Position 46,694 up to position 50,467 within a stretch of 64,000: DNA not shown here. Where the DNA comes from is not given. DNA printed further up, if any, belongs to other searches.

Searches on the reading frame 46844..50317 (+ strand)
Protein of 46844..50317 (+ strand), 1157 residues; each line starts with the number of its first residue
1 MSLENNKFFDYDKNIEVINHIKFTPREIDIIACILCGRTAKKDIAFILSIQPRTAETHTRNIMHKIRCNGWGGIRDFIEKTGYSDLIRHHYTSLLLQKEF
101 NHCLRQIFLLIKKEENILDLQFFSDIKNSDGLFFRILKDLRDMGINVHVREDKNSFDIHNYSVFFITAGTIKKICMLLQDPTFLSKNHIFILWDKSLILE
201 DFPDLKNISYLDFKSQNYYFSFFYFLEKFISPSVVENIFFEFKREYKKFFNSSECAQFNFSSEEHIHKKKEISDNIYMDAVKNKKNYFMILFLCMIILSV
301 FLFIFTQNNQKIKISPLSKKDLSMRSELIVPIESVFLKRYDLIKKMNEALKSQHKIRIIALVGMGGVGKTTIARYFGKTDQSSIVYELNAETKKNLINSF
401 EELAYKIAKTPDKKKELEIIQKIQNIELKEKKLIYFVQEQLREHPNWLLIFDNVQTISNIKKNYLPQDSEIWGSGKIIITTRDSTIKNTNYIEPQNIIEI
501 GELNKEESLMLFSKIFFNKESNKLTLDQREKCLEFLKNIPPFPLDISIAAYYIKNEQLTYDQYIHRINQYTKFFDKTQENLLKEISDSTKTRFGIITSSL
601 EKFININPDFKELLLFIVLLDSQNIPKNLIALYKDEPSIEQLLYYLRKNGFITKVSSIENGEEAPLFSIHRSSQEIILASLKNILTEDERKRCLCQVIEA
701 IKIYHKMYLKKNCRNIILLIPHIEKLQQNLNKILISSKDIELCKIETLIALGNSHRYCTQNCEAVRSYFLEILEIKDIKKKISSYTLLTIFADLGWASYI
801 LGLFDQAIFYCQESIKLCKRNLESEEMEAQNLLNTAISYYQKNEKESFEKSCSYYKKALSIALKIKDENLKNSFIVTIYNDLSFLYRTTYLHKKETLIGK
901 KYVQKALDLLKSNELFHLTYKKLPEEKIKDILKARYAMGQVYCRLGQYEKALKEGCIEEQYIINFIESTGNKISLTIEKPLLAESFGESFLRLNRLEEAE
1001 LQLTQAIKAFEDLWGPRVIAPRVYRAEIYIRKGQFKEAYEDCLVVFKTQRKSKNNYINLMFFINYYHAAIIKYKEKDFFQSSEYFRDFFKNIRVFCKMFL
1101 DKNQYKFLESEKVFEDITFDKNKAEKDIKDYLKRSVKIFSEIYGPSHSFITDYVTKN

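Call 62: search_protein_families(library=pfam, proteins=[window:46844-50317:+], max_evalue=0.01)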
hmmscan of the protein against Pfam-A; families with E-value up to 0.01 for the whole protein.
window:46844-50317:+ (1157 aa): 12 families
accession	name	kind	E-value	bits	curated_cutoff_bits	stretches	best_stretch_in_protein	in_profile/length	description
PF00931.28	NB-ARC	-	4.9e-16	59.2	23.5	1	342-571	4-222/248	NB-ARC domain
PF13424.12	TPR_12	-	1.8e-09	38.1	30.1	0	932-953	3-24/77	Tetratricopeptide repeat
PF07719.23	TPR_2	-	4e-08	33.2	27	0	793-821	6-34/34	Tetratricopeptide repeat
PF00196.25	GerE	-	3.9e-07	30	23.5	1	23-69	3-48/57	Bacterial regulatory proteins, luxR family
PF13401.12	AAA_22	-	6.1e-07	30.3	27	1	357-458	6-97/130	AAA domain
PF00515.34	TPR_1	-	1.3e-06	28.4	27.8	0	793-819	6-32/34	Tetratricopeptide repeat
PF13191.12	AAA_16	-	0.00086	20.3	32.6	1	342-457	8-144/167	AAA ATPase domain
PF13173.12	AAA_14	-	0.0012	19.3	27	1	357-440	3-88/129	AAA domain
PF13428.12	TPR_14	-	0.0042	18.1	23.5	0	933-953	2-22/44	Tetratricopeptide repeat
PF13176.12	TPR_7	-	0.0076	16.7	27.9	0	936-952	3-19/36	Tetratricopeptide repeat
PF13238.12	AAA_18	-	0.0082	17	29.4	0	359-428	1-68/128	AAA domain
PF13374.12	TPR_10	-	0.0095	16.4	27.5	0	788-822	2-36/42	Tetratricopeptide repeat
